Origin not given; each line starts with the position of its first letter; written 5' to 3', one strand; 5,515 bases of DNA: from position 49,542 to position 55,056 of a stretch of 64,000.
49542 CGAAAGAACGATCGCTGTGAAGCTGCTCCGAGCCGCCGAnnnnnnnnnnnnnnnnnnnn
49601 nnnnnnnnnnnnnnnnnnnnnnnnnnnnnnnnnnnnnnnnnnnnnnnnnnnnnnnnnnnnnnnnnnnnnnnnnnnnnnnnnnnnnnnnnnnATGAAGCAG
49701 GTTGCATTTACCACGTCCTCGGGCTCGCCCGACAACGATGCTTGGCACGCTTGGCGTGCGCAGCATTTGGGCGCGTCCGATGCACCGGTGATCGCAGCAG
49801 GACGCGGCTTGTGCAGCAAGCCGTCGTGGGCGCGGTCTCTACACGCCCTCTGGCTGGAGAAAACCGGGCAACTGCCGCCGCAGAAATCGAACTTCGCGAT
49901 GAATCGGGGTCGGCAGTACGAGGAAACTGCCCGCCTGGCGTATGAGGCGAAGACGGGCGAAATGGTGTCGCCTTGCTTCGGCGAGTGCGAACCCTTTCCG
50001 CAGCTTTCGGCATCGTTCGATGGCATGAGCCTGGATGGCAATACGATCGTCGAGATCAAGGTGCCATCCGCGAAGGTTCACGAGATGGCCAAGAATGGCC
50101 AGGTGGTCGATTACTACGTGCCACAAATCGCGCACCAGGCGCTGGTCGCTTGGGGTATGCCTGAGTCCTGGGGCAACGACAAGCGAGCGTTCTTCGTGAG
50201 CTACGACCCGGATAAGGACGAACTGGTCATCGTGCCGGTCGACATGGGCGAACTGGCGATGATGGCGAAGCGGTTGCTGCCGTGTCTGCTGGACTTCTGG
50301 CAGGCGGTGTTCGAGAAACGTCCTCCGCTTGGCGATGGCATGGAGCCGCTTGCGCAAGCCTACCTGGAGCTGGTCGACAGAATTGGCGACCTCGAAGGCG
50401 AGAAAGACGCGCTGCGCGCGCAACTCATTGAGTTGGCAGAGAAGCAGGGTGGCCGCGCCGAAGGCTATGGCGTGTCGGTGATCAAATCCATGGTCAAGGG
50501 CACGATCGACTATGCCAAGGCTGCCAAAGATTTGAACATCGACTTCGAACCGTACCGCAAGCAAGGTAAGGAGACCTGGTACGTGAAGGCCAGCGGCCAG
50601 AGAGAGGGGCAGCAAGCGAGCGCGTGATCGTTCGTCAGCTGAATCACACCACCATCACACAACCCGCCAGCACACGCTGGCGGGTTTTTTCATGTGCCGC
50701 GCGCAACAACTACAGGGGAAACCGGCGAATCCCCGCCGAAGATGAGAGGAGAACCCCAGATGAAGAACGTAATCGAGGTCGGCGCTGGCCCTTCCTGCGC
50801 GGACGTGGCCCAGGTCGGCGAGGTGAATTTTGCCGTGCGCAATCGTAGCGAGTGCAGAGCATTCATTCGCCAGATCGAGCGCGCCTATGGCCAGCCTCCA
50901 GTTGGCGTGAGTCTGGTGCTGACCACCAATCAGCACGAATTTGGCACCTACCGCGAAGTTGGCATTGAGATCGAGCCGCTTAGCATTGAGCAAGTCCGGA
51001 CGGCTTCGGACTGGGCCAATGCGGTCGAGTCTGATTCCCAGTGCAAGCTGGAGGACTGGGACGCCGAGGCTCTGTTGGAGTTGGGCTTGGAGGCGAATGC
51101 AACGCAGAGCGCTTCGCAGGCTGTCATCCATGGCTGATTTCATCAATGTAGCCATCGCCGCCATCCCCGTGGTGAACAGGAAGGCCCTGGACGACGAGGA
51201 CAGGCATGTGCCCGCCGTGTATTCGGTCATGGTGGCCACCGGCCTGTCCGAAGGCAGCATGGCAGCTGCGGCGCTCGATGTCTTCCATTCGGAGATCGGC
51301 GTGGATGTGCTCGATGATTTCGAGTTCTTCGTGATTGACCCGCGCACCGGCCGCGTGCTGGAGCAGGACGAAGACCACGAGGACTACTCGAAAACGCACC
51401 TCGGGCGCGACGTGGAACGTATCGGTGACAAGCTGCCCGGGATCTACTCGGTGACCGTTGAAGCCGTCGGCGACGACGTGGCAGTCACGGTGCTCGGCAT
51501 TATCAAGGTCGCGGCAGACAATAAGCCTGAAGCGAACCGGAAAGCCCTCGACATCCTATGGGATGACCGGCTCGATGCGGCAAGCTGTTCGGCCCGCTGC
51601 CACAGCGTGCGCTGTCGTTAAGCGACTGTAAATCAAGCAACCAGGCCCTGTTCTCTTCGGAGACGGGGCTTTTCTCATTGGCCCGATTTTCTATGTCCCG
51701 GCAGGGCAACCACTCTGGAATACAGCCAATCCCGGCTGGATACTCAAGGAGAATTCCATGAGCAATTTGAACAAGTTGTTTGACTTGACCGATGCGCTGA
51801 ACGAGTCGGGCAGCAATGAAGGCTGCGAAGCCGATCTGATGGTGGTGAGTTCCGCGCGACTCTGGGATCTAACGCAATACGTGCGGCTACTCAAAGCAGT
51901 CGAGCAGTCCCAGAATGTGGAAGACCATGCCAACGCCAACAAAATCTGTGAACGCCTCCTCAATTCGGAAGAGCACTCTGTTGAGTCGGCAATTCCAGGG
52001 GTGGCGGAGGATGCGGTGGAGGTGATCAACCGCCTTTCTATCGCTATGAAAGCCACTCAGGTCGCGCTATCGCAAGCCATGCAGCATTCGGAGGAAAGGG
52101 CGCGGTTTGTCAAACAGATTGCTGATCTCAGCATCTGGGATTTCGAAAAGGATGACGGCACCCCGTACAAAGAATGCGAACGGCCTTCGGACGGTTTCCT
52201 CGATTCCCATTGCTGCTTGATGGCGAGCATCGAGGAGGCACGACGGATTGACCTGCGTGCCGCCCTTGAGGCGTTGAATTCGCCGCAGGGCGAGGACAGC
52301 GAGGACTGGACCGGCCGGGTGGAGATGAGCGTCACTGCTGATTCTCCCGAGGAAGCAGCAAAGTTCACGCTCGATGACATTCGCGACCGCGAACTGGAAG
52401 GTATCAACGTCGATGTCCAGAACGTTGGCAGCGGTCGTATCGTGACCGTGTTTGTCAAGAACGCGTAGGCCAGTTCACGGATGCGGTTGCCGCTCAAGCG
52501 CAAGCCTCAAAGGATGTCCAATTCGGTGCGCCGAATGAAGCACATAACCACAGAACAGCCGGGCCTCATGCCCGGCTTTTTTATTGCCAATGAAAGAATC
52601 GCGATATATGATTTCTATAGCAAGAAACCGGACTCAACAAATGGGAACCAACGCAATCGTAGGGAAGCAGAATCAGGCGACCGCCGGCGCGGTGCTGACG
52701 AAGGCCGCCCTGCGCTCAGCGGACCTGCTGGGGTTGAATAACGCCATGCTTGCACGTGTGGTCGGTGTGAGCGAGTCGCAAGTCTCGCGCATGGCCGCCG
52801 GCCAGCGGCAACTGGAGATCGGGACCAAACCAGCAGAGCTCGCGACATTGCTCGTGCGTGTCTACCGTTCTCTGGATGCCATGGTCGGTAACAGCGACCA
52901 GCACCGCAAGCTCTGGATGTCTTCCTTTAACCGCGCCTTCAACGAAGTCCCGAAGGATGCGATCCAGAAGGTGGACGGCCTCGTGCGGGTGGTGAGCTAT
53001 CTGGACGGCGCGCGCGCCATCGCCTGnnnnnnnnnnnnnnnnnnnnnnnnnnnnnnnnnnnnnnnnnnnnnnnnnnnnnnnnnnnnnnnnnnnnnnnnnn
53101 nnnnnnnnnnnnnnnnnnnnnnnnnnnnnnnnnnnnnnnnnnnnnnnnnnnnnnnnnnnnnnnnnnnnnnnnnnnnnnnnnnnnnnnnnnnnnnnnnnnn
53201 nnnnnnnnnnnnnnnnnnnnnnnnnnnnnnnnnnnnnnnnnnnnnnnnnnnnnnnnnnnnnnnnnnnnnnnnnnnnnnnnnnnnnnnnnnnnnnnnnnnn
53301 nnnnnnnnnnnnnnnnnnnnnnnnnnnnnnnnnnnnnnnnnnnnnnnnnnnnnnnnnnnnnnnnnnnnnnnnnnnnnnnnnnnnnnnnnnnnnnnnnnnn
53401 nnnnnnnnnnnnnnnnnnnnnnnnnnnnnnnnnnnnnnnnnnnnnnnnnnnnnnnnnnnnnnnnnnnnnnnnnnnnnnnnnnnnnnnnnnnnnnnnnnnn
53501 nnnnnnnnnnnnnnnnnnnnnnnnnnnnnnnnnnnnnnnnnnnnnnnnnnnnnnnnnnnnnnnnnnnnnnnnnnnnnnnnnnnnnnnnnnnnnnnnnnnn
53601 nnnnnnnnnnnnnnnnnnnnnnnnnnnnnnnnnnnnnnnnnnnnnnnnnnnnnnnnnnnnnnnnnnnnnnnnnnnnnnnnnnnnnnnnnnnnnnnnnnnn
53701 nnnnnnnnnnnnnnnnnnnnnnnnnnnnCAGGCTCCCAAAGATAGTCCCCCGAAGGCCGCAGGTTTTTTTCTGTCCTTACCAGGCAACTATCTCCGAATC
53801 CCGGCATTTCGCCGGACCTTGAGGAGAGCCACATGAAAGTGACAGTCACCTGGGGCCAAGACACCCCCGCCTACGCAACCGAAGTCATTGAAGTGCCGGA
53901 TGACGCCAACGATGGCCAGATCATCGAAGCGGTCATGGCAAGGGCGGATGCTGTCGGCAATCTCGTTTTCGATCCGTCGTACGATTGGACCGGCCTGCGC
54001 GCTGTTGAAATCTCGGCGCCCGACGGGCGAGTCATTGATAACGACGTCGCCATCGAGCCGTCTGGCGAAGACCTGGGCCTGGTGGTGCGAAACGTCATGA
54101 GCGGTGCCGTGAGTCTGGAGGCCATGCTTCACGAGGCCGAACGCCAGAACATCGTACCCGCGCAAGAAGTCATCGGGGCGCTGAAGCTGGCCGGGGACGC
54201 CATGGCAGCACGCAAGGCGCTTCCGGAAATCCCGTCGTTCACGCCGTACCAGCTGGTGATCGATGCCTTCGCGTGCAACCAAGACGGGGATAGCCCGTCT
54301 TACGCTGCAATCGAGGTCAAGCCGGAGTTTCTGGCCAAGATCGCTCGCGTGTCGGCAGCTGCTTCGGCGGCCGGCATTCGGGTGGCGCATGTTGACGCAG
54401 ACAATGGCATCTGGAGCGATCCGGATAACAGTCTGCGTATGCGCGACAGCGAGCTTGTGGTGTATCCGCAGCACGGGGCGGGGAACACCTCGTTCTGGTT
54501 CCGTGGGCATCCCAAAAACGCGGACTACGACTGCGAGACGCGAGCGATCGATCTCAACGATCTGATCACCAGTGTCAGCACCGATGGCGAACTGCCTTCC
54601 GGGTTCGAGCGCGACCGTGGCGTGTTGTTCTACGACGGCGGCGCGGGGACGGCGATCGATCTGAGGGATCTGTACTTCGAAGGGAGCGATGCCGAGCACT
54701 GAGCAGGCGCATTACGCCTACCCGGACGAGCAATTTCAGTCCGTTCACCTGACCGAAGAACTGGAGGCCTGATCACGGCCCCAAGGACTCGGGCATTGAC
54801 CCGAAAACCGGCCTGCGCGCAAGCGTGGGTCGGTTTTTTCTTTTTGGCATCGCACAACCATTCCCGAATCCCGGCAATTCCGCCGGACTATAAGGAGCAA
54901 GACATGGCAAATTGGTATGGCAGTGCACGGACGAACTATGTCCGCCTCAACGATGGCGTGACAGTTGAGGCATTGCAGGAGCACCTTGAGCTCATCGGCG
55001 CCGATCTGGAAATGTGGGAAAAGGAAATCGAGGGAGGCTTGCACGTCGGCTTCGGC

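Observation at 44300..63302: Fourteen copies of one terminator-plus-promoter-like cassette, each heading its own gene, all on the plus strand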

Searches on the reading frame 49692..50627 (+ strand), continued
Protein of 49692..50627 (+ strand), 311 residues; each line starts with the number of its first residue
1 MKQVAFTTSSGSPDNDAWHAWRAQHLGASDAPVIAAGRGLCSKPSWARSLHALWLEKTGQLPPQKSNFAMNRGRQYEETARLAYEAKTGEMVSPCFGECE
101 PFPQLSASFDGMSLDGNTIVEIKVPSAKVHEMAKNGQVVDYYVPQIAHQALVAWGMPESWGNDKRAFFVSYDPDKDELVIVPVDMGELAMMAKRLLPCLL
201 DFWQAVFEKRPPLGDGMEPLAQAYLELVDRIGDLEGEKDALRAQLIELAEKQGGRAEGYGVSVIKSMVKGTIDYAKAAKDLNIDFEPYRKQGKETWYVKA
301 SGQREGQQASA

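Call 81: find_related_loci(query=A4, collection=metagenome_contigs, flank=10000)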
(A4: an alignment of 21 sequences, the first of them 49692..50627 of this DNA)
Query A4 (311 aa) in metagenome_contigs; peptide patterns used: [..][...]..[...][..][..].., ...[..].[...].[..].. (x = any residue, [..] = any of these).
176 stretches matched a pattern; 44 encode a relative of the query (tblastn E <= 1e-3); 44 distinct loci.
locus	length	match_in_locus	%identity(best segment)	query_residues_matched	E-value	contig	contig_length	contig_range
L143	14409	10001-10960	44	1-310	3e-80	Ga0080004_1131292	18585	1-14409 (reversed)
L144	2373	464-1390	41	1-299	2e-71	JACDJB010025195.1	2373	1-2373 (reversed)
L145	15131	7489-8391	42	1-301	2e-68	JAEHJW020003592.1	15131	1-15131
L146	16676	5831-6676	43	1-284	5e-63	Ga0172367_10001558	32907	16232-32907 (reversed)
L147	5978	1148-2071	40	1-299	5e-59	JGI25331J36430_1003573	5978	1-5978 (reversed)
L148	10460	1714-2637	40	1-299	6e-59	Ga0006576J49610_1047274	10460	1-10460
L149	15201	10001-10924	40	1-299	5e-59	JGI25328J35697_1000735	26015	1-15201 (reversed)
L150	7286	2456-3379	40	1-299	5e-59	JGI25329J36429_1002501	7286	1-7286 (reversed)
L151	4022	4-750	43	69-310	1e-58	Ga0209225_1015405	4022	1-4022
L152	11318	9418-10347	39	1-302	1e-57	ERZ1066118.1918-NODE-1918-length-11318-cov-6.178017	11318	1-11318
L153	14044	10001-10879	37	13-300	8e-56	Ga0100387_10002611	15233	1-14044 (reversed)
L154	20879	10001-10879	37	13-300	8e-56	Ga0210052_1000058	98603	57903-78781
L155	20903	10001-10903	39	9-300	3e-55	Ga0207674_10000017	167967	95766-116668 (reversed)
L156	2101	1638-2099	56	1-154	3e-53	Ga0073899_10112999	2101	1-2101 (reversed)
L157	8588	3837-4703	37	1-298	1e-43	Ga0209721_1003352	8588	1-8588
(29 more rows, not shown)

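Call 87: search_solved_structures(query=L142:115-2322:+, max_evalue=0.01)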
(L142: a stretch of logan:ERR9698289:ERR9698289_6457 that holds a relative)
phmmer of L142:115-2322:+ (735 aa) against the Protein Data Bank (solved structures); distinct sequences matched with E-value up to 0.01: 0.

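Call 88: search_protein_families(library=ncbifam, proteins=[L142:115-2322:+], max_evalue=0.01)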
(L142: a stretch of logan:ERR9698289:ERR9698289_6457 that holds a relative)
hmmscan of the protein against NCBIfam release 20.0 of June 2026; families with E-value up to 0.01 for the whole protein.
L142:115-2322:+ (735 aa): 0 families

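Call 92: search_protein_families(library=pfam, proteins=[L155:49-2859:+, L155:2894-3514:+, L155:3421-4314:+, L155:4597-5445:+, L155:5438-7660:+, L155:7675-8283:+, L155:8586-9860:+, L155:12769-14031:-, L155:14820-15872:-, L155:16520-18001:-], max_evalue=0.01)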
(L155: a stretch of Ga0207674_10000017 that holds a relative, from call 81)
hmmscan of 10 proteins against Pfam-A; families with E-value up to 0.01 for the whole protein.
L155:49-2859:+ (936 aa): 3 families
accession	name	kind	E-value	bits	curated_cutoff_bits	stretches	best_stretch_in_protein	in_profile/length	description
PF00082.27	Peptidase_S8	-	6.2e-36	124.6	21.8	1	62-359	1-288/288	Subtilase family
PF03797.25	Autotransporter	-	1e-29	104.5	26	1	667-915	1-255/255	Autotransporter beta-domain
PF12951.13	PATR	-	8.6e-06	26.1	27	1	410-433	7-30/30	Passenger-associated-transport-repeat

L155:2894-3514:+ (206 aa): 0 families

L155:3421-4314:+ (297 aa): 1 family
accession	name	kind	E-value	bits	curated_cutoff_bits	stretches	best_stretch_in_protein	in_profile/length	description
PF04381.17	RdgC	-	3.6e-59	200.9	25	1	5-291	4-296/298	Putative exonuclease, RdgC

L155:4597-5445:+ (282 aa): 0 families

L155:5438-7660:+ (740 aa): 14 families
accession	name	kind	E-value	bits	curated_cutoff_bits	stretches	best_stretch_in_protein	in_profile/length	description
PF13604.12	AAA_30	-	6.9e-40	137.3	27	1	328-502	2-174/191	AAA domain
PF13245.12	AAA_19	-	5.4e-37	127.4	25.1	1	332-459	1-134/134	AAA domain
PF14490.11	HHH_RecD2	-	2.1e-33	114.5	27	1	149-237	2-91/92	ATP-dependent RecD2 DNA helicase HHH domain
PF18335.7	SH3_13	-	7.1e-19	67.8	41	1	582-644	1-65/65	ATP-dependent RecD-like DNA helicase SH3 domain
PF13538.12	UvrD_C_2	-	2.1e-18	66.4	27.4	1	661-709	1-52/52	UvrD-like helicase C-terminal domain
PF23139.1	OB_YrrC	-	2.8e-15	56.5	27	1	11-82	2-75/76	ATP-dependent DNA helicase YrrC, OB-fold domain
PF01443.25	Viral_helicase1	-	4.1e-10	40.3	21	1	346-456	2-99/228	Viral superfamily 1 RNA helicase core domain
PF13086.12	AAA_11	-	1.6e-07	31.8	27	1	328-366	2-41/257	AAA domain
PF13401.12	AAA_22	-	5e-05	24.1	27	1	341-437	4-106/130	AAA domain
PF14520.12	HHH_5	-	0.00016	22.5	27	0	98-144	7-53/57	Helix-hairpin-helix domain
PF12826.13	HHH_2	-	0.00054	20.5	27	1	98-144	8-53/64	Helix-hairpin-helix motif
PF09848.15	SLFN-g3_helicase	-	0.0014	18.4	24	1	344-425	3-89/354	Schlafen group 3, DNA/RNA helicase domain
PF05127.21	NAT10_TcmA_helicase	-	0.0017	18.7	22.7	0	346-438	1-112/176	RNA cytidine acetyltransferase NAT10/TcmA, helicase domain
PF00633.29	HHH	-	0.0019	18.4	24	0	128-144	13-29/30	Helix-hairpin-helix motif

L155:7675-8283:+ (202 aa): 0 families

L155:8586-9860:+ (424 aa): 1 family
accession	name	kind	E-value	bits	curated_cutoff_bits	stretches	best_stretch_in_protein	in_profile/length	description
PF06378.16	SSAP_Sak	-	2.1e-26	92.7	22.3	2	201-347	26-145/152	Sak Single Strand Annealing Protein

L155:12769-14031:- (420 aa): 0 families

L155:14820-15872:- (350 aa): 0 families

L155:16520-18001:- (493 aa): 1 family
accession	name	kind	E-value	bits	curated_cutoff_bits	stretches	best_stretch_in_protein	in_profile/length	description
PF00145.23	DNA_methylase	-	2e-23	83.8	22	1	233-475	62-322/324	C-5 cytosine-specific DNA methylase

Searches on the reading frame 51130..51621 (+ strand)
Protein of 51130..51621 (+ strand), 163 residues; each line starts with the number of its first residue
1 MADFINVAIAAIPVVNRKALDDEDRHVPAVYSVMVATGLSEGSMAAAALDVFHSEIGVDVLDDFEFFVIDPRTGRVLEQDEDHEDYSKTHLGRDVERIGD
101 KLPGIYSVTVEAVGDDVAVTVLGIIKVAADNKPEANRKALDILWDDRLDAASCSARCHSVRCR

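Call 79: search_protein_families(library=pfam, proteins=[window:51130-51621:+], max_evalue=0.05)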
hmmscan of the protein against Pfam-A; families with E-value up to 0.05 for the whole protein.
window:51130-51621:+ (163 aa): 1 family
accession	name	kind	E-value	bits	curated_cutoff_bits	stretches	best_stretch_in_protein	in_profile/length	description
PF22368.2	ChxR_N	-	0.015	16.2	27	1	41-78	62-99/108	Response regulator protein ChxR, N-terminal domain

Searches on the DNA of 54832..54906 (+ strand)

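Call 59: search_dna_similar(query=window:54832-54906:+, collection=plasmids, mode=distant, max_evalue=10, max_rows=30)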
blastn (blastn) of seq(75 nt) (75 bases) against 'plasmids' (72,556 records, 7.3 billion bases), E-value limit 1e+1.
Records with a match: 1; places in all: 1; records where one place covers at least 80% of the query: 0.
Best place of each record, by identity: 90-95% 1.
By first word of the organism name: Ralstonia 1.
By predicted mobility (MOB-suite, as given by PLSDB): mobilizable 1.
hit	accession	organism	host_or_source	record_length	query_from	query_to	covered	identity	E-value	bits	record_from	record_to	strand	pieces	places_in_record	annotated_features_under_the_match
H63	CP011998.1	Ralstonia solanacearum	ginger,cell culture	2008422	15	44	40%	90.3%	7e+0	37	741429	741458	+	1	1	hypothetical protein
